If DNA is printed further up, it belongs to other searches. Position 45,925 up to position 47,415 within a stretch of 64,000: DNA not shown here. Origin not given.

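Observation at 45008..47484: AT-rich islet with a co-transcribed AAA+ (Arch_ATPase/STAND-like) ATPase and an uncharacterised 212-aa partner - candidate novel two-gene defence-type module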

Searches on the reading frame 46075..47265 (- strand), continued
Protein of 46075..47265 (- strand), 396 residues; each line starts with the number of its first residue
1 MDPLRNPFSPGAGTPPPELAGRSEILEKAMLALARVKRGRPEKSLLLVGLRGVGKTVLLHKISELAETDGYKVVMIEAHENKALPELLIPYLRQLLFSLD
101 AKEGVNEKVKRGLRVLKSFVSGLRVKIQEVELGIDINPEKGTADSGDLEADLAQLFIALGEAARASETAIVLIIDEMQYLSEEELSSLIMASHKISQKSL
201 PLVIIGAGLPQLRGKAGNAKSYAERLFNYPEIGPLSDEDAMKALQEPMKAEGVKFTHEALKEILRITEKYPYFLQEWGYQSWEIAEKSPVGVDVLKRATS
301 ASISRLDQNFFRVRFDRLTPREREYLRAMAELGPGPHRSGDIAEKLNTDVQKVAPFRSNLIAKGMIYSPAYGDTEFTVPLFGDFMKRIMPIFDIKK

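Call 18: find_encoding_contigs(protein=P0086, flank=10000, max_places=3)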
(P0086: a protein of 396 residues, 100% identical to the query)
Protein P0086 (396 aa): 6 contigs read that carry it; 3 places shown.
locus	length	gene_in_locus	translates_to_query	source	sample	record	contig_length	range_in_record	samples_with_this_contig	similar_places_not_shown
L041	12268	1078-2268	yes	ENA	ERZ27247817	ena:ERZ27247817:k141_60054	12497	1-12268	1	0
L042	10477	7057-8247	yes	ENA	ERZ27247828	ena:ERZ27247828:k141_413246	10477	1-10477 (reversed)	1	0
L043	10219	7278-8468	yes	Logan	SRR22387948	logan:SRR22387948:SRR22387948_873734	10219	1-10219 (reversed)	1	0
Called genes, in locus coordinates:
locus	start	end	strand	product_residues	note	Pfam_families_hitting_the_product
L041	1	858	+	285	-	?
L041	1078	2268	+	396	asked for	PF13191:AAA_16, PF01637:ATPase_2 (weak), PF13401:AAA_22, PF13604:AAA_30 (faint)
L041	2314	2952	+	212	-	-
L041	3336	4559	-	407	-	PF02670:DXP_reductoisom, PF08436:DXP_redisom_C, PF13288:DXPR_C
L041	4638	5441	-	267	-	PF02129:Peptidase_S15, PF12146:Hydrolase_4 (faint)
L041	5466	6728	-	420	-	PF01551:Peptidase_M23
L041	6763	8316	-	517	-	PF00749:tRNA-synt_1c, PF19269:Anticodon_2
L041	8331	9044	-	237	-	PF03808:Glyco_tran_WecG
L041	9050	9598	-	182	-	PF02834:LigT_PEase, PF10469:AKAP7_NLS (weak), PF13563:2_5_RNA_ligase2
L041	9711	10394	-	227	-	-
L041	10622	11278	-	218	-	-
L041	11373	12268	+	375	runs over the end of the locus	?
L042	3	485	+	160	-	?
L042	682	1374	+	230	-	PF13483:Lactamase_B_3, PF12706:Lactamase_B_2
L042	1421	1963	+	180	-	PF06821:Ser_hydrolase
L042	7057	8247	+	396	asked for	PF13191:AAA_16, PF01637:ATPase_2 (weak), PF13401:AAA_22, PF13604:AAA_30 (faint)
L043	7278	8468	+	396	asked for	PF13191:AAA_16, PF01637:ATPase_2 (weak), PF13401:AAA_22, PF13604:AAA_30 (faint)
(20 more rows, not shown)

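Call 19: find_related_loci(query=window:46075-47265:-, collection=metagenome_contigs, flank=5000)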
Query window:46075-47265:- (396 aa) in metagenome_contigs; peptide patterns used: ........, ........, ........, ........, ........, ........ (x = any residue, [..] = any of these).
541 stretches matched a pattern; 430 encode a relative of the query (tblastn E <= 1e-3); the best 80 are kept; 80 distinct loci.
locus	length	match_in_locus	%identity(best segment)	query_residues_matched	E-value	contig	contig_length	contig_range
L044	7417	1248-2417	74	1-390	0e+0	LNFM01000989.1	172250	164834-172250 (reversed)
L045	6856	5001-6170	73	1-391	0e+0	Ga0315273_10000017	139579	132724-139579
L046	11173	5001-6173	73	1-392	0e+0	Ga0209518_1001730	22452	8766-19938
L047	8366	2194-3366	73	1-392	0e+0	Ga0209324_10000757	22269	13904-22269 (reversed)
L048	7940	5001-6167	71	1-389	0e+0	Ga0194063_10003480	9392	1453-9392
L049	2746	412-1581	70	1-390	0e+0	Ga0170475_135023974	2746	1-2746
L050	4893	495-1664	68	1-390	0e+0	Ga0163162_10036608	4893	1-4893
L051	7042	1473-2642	66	1-390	4e-179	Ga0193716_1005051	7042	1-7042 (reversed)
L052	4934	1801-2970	66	1-390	0e+0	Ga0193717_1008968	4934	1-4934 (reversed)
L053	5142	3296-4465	66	1-390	2e-180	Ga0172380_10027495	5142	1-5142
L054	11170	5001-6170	66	1-390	7e-177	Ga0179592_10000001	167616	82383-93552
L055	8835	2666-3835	66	1-390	7e-176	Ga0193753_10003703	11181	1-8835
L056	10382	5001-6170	68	1-390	9e-175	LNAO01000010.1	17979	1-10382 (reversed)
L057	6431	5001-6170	62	1-390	9e-175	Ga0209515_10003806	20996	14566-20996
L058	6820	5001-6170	68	1-390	7e-175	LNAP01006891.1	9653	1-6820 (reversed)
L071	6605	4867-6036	64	1-390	1e-170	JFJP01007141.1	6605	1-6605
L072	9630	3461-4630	64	1-390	1e-169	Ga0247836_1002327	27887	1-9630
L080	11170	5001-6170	64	1-390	2e-168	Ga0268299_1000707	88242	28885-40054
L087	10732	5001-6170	64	1-390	1e-167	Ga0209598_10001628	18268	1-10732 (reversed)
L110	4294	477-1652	61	1-392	1e-169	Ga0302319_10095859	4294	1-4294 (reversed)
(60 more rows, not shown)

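Call 20: find_related_loci(query=window:46075-47265:-, collection=viral_contigs, flank=5000)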
Query window:46075-47265:- (396 aa) in viral_contigs; peptide patterns used: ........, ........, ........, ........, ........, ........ (x = any residue, [..] = any of these).
7 stretches matched a pattern, but none encodes a relative of the query by tblastn (E <= 1e-3).

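Call 32: search_protein_families(library=pfam, alignment_id=A2, max_evalue=0.00001)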
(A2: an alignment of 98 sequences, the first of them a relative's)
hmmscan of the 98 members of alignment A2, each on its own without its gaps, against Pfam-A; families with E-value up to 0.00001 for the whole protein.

A. member 1, L040:4342-5838:+ (499 aa): 2 families
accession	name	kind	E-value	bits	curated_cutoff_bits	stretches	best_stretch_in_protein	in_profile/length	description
PF20154.4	LNT_N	-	1.3e-36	126.7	27.1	1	21-182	1-158/159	Apolipoprotein N-acyltransferase N-terminal domain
PF00795.27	CN_hydrolase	-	6.9e-27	94.8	23.2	1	229-473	1-254/256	Carbon-nitrogen hydrolase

B. families by the number of members that match (of 98 scanned): 101 families (the first 25 are shown)
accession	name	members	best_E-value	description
PF02384.22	N6_Mtase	8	1e-81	N-6 DNA Methylase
PF01420.25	Methylase_S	7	1.2e-36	Type I restriction modification DNA specificity domain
PF12161.14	HsdM_N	5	3.7e-16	HsdM N-terminal domain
PF07669.17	Eco57I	5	3.5e-10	Eco57I restriction-modification methylase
PF04851.21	ResIII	4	1.1e-11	Type III restriction enzyme, res subunit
PF17768.7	RecJ_OB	3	4.4e-18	RecJ OB domain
PF02272.25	DHHA1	3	1.3e-16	DHHA1 domain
PF01170.24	UPF0020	3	1.6e-07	RMKL-like, methyltransferase domain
PF00551.24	Formyl_trans_N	2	2.4e-53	Formyl transferase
PF00005.33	ABC_tran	2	1.8e-49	ABC transporter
PF01555.25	N6_N4_Mtase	2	6.3e-43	DNA methylase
PF00378.25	ECH_1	2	2.8e-39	Enoyl-CoA hydratase/isomerase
PF01368.27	DHH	2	2.4e-22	DHH family, N-terminal domain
PF16113.10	ECH_2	2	4e-18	Enoyl-CoA hydratase/isomerase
PF00271.37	Helicase_C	2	6e-18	Helicase conserved C-terminal domain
PF01637.24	ATPase_2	2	4.1e-06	ATPase domain predominantly from Archaea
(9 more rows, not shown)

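Call 33: search_protein_families(library=padloc, alignment_id=A2, max_evalue=1e-10)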
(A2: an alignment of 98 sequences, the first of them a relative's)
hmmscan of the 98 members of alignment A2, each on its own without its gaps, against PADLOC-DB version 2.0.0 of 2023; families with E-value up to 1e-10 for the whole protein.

A. member 1, L040:4342-5838:+ (499 aa): 0 families

B. families by the number of members that match (of 98 scanned): 271 families (the first 25 are shown)
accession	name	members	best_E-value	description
PDLC03025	MTase_I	7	5.1e-257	Type I methyltransferase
PDLC03179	Specificity_I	7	1.8e-209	Type I specificity subunit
PDLC03021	MTase_I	7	1e-191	Type I methyltransferase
PDLC03056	Specificity_I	7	1.1e-150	Type I specificity subunit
PDLC03196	Specificity_I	7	7.3e-128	Type I specificity subunit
PDLC03076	Specificity_I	7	9.6e-122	Type I specificity subunit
PDLC03096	Specificity_I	7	2.2e-106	Type I specificity subunit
PDLC03162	Specificity_I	7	5e-84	Type I specificity subunit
PDLC03026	MTase_I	7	4.6e-79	Type I methyltransferase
PDLC03127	Specificity_I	7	2.5e-69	Type I specificity subunit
PDLC03079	Specificity_I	7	5.7e-69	Type I specificity subunit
PDLC03150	Specificity_I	7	2.8e-63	Type I specificity subunit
PDLC04134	mad2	7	4.4e-63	mads_2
PDLC03189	Specificity_I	7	1.7e-60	Type I specificity subunit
PDLC03090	Specificity_I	7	3.7e-59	Type I specificity subunit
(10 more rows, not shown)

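Call 36: search_protein_families(library=pfam, proteins=[L037:2701-3393:+], max_evalue=0.1)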
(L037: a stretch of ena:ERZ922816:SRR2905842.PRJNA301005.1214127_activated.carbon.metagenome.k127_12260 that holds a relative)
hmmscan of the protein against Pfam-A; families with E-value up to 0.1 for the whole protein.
L037:2701-3393:+ (230 aa): 0 families

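Call 56: search_dna_similar(query=window:46075-47265:-, collection=plasmids, mode=protein, max_rows=25)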
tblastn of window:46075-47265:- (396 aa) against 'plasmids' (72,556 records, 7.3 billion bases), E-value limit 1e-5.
Records with a match: 121; places in all: 143; records where one place covers at least 80% of the query: 108.
Best place of each record, by identity: 60-80% 1; <60% 120.
By first word of the organism name: Rhodococcus 29; Arthrobacter 12; Clavibacter 9; Sphingobium 8; Paenarthrobacter 7; Pandoraea 3; Pseudarthrobacter 3; Legionella 2; Pseudomonas 2; Sphingomonas 2; and 38 more.
By predicted mobility (MOB-suite, as given by PLSDB): non-mobilizable 58; mobilizable 34; conjugative 29.
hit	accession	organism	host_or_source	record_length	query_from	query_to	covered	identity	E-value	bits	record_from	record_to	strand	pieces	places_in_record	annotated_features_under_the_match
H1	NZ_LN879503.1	Candidatus Protochlamydia naegleriophila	Naegleria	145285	1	392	99%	61.0%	7e-156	493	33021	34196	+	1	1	ATP-binding protein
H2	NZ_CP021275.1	Legionella pneumophila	Homo sapiens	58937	1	395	100%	58.7%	5e-148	470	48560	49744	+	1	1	ATP-binding protein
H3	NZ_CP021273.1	Legionella pneumophila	Homo sapiens,sputum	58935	1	395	100%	58.7%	5e-148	470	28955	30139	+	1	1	ATP-binding protein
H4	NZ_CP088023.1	Bradyrhizobium quebecense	Glycine max cv. AC Glengarry,Cell ...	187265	1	385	97%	59.7%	8e-152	481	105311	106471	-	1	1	ATP-binding protein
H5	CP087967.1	Polaromonas sp. P1-6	cell culture,cave ground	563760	1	392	99%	57.7%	3e-148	471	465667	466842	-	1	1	ATP-binding protein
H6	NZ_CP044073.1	Pseudomonas oryzihabitans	Homo sapiens,clinical isolate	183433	1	390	98%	57.2%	4e-143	456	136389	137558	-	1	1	ATP-binding protein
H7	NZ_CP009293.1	Novosphingobium pentaromativorans US6-1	mud sediment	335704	1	389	98%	56.6%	6e-116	444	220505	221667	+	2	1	none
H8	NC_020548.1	Azoarcus sp. KH32C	-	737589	1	390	98%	56.2%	1e-145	463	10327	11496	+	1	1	ATP-binding protein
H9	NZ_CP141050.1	Microvirga lotononidis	-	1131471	1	389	98%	56.0%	3e-137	439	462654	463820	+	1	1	none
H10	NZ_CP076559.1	Sphingobium xenophagum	bacteria,La Roche-Posay thermal water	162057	1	390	98%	55.6%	7e-138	441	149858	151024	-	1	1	AAA family ATPase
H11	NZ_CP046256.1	Sphingobium sp. CAP-1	cell culture,activated sludge of ...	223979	1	390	98%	55.6%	7e-138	441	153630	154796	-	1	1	AAA family ATPase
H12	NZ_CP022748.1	Sphingobium xenophagum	cell culture,electronic ...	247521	1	390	98%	55.6%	7e-138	441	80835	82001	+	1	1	AAA family ATPase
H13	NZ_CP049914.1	Vibrio sp. HDW18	Anodonta arcaeformis,single bacterial ...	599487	1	389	98%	55.3%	1e-141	452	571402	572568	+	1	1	ATP-binding protein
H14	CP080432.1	Sphingomonas sp. DS-9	-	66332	1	390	98%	54.6%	3e-136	436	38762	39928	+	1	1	record has no annotation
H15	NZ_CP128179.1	Sphingobium baderi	mixed culture,activated sludge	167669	1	390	98%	54.6%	3e-136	436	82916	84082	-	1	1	AAA family ATPase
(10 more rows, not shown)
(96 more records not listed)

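Call 58: get_annotated_region(hit=H2, flank=5000)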
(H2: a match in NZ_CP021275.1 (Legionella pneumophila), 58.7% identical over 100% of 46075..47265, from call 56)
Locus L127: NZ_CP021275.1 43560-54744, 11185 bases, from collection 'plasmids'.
description: Legionella pneumophila strain D-4040 plasmid unnamed1, complete sequence
organism: Legionella pneumophila (NCBI taxid 446)
taxonomy: Bacteria; Pseudomonadota; Gammaproteobacteria; Legionellales; Legionellaceae; Legionella; Legionella pneumophila
host: -; source: Homo sapiens; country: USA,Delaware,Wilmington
typing (MOB-suite, as given by PLSDB): conjugative; replicon rep_cluster_522; relaxase MOBF; mating-pair formation MPF_F
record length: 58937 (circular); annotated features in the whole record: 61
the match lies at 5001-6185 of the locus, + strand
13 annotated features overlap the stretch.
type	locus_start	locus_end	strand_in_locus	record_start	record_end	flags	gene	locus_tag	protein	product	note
CDS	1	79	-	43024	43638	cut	-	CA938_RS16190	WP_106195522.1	recombinase family protein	GO:0006310 - DNA recombination [Evidence IEA]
CDS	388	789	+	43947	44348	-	-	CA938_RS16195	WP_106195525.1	type II toxin-antitoxin system RelE/ParE family toxin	-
CDS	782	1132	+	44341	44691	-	-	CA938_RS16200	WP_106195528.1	helix-turn-helix transcriptional regulator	-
CDS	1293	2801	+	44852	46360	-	-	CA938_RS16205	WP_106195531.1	YfjI family protein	-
CDS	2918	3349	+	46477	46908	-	-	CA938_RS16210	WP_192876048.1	MazG nucleotide pyrophosphohydrolase domain-containing protein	-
CDS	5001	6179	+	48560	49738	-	-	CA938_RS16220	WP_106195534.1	ATP-binding protein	-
CDS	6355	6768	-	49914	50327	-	-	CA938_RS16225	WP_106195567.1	DUF4949 domain-containing protein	-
CDS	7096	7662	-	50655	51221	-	-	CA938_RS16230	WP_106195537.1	recombinase family protein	GO:0006310 - DNA recombination [Evidence IEA]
CDS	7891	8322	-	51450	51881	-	-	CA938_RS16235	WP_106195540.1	hypothetical protein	-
CDS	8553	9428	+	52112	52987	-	-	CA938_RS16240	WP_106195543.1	IS982 family transposase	-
CDS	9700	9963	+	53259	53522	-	-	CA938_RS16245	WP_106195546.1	hypothetical protein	-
CDS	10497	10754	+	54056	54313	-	-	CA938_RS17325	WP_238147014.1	recombinase family protein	GO:0006310 - DNA recombination [Evidence IEA]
CDS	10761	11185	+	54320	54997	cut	-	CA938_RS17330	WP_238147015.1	hypothetical protein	-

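Call 59: get_annotated_region(hit=H1, flank=5000)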
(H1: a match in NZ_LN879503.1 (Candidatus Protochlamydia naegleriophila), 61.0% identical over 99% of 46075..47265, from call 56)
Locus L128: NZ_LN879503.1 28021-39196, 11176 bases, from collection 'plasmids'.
description: Candidatus Protochlamydia naegleriophila strain KNic plasmid pPNK, complete sequence
organism: Candidatus Protochlamydia naegleriophila (NCBI taxid 389348)
taxonomy: Bacteria; Chlamydiota; Chlamydiia; Parachlamydiales; Parachlamydiaceae; Candidatus Protochlamydia; Candidatus Protochlamydia naegleriophila
host: -; source: Naegleria; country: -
typing (MOB-suite, as given by PLSDB): mobilizable; relaxase MOBQ
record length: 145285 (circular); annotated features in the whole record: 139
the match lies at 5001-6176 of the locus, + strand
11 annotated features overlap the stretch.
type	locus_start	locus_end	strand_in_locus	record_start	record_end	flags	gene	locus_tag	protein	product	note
CDS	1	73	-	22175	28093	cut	-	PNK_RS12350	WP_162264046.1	RHS repeat-associated core domain-containing protein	-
CDS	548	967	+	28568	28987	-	-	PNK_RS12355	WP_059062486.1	hypothetical protein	-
CDS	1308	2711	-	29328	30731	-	-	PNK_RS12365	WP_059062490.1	ATP-binding protein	-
CDS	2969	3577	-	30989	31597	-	-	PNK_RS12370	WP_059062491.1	hypothetical protein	-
CDS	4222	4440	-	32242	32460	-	-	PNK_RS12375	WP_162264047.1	hypothetical protein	-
CDS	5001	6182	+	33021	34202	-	-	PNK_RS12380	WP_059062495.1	ATP-binding protein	-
CDS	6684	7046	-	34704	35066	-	-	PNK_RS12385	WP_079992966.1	helix-turn-helix transcriptional regulator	-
CDS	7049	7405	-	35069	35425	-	-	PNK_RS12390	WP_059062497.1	type II toxin-antitoxin system RelE/ParE family toxin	-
CDS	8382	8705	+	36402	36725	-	-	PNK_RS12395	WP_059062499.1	hypothetical protein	-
CDS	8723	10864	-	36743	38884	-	-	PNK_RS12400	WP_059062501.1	hypothetical protein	-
CDS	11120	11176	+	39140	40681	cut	-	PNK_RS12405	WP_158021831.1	hypothetical protein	-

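Call 60: get_annotated_region(hit=H6, flank=5000)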
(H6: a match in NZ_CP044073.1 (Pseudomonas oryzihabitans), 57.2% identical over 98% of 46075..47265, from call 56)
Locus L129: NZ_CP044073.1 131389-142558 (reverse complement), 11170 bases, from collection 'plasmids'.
description: Pseudomonas oryzihabitans strain FDAARGOS_657 plasmid unnamed2, complete sequence
organism: Pseudomonas oryzihabitans (NCBI taxid 47885)
taxonomy: Bacteria; Pseudomonadota; Gammaproteobacteria; Pseudomonadales; Pseudomonadaceae; Pseudomonas; Pseudomonas oryzihabitans
host: -; source: Homo sapiens,clinical isolate; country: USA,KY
typing (MOB-suite, as given by PLSDB): non-mobilizable; replicon rep_cluster_2245
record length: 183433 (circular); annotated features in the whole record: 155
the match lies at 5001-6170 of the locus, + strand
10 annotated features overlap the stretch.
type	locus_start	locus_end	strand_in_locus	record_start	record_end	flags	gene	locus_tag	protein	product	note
CDS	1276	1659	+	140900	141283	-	-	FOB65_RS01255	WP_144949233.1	histone-like nucleoid-structuring protein, MvaT/MvaU family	GO:0071824 - protein-DNA complex organization [Evidence IEA]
CDS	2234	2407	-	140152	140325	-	-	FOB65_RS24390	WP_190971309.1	hypothetical protein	-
CDS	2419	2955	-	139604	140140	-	-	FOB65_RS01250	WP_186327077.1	hypothetical protein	-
CDS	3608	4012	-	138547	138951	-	-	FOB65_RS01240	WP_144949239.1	DUF6012 family protein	-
CDS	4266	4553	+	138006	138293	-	-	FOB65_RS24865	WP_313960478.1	hypothetical protein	-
CDS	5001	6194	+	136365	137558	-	-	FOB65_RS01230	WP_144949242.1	ATP-binding protein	-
CDS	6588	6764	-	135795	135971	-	-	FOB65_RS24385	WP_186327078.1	hypothetical protein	-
CDS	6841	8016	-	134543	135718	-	-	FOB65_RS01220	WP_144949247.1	hypothetical protein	-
CDS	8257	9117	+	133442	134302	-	-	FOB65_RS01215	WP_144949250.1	AraC family transcriptional regulator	-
CDS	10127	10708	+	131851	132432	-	-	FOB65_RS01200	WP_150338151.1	hypothetical protein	-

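Call 61: predict_structure(alignment_id=A4)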
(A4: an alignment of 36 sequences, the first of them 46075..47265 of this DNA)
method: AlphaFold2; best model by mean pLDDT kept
length: 396 residues; sequences in the alignment: 36
mean_pLDDT: 75.7   pTM: 0.51
mean pLDDT of the five models: 75.7, 73.5, 72.9, 71.4, 65.4
residues with pLDDT >= 90: 90; 70-90: 198; 50-70: 57; < 50: 51
segments of 3 or more residues with pLDDT < 50: 11-21, 126-141, 210-232
pLDDT, mean of each block of 10 residues (from residue 1): 74 39 68 74 61 67 88 87 84 89 75 87 50 32 67 90 91 85 77 77 78 34 33 67 85 93 87 81 93 95 81 81 93 87 90 85 71 75 89 63
secondary structure, 60 per line:
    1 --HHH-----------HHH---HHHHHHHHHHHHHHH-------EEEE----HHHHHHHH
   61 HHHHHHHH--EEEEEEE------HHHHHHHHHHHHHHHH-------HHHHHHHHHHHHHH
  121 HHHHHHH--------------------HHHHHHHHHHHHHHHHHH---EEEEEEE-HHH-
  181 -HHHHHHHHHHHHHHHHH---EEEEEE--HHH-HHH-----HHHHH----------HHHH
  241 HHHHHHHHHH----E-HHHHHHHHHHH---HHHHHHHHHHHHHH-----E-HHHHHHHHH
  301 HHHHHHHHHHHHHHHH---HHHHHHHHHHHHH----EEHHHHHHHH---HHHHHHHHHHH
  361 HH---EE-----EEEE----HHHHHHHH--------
elements in order: H23-37 E45-48 H53-68 E71-77 H84-99 H107-127 H148-165 E169-175 H182-198 E202-207 H222-226 H237-250 H257-267 H271-284 H292-316 H320-332 H339-346 H350-362 E373-376 H381-388

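Call 73: find_encoding_contigs(protein=P0092, flank=6000, max_places=2)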
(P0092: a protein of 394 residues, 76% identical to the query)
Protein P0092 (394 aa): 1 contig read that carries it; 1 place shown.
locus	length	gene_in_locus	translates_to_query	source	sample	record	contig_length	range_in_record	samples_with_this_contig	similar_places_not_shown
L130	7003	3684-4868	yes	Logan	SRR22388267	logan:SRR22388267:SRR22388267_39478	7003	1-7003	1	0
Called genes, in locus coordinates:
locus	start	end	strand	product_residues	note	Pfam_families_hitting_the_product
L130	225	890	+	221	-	PF00565:SNase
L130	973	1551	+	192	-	PF13274:SocA_Panacea (weak)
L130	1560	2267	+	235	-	PF02661:Fic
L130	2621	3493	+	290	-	PF13229:Beta_helix, PF05048:NosD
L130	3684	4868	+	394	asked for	PF13191:AAA_16, PF13401:AAA_22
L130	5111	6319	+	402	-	PF00270:DEAD, PF04851:ResIII (weak), PF16203:ERCC3_RAD25_C (weak), PF00271:Helicase_C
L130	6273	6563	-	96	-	-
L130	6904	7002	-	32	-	?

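Call 74: find_encoding_contigs(protein=P0125, flank=6000, max_places=2)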
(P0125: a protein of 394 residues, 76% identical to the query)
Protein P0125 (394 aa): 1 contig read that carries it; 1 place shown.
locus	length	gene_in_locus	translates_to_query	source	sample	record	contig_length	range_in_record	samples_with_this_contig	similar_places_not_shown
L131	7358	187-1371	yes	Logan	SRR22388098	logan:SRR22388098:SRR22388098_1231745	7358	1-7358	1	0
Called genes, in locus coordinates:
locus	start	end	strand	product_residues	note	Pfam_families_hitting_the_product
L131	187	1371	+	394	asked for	PF13191:AAA_16, PF01637:ATPase_2 (weak), PF13401:AAA_22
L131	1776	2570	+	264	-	PF11345:DUF3147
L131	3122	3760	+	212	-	-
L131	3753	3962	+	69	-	PF07237:DUF1428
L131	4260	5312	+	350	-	PF02661:Fic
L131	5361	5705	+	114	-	PF18924:DUF5674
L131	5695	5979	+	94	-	-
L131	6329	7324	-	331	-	-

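Call 75: find_encoding_contigs(protein=P0166, flank=6000, max_places=2)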
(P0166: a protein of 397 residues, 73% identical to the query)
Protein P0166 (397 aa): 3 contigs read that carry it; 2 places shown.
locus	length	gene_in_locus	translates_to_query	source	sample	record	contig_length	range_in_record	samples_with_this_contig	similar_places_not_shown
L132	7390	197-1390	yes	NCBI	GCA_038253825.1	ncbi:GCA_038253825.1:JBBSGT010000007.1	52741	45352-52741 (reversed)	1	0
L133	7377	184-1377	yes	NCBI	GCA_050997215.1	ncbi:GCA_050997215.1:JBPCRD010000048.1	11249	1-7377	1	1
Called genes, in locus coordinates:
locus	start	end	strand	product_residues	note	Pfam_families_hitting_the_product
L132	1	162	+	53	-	?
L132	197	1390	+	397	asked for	PF13191:AAA_16, PF13401:AAA_22 (weak)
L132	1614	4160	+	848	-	PF08448:PAS_4, PF08447:PAS_3, PF01590:GAF, PF13185:GAF_2, PF00989:PAS, PF13426:PAS_9, PF08447:PAS_3, PF00512:HisKA, +5 more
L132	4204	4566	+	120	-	PF00072:Response_reg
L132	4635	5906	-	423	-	-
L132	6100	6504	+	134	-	PF13884:Peptidase_S74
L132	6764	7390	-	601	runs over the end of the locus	PF00270:DEAD, PF04851:ResIII (weak), PF00271:Helicase_C, PF16124:RecQ_Zn_bind, PF09382:RQC, PF00570:HRDC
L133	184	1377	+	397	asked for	PF13191:AAA_16, PF13401:AAA_22 (weak)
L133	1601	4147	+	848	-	PF08448:PAS_4, PF08447:PAS_3, PF01590:GAF, PF13185:GAF_2, PF00989:PAS, PF13426:PAS_9, PF08447:PAS_3, PF00512:HisKA, +5 more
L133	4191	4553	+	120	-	PF00072:Response_reg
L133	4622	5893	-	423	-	-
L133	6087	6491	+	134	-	PF13884:Peptidase_S74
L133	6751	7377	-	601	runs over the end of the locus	PF00270:DEAD, PF04851:ResIII (weak), PF00271:Helicase_C, PF16124:RecQ_Zn_bind, PF09382:RQC, PF00570:HRDC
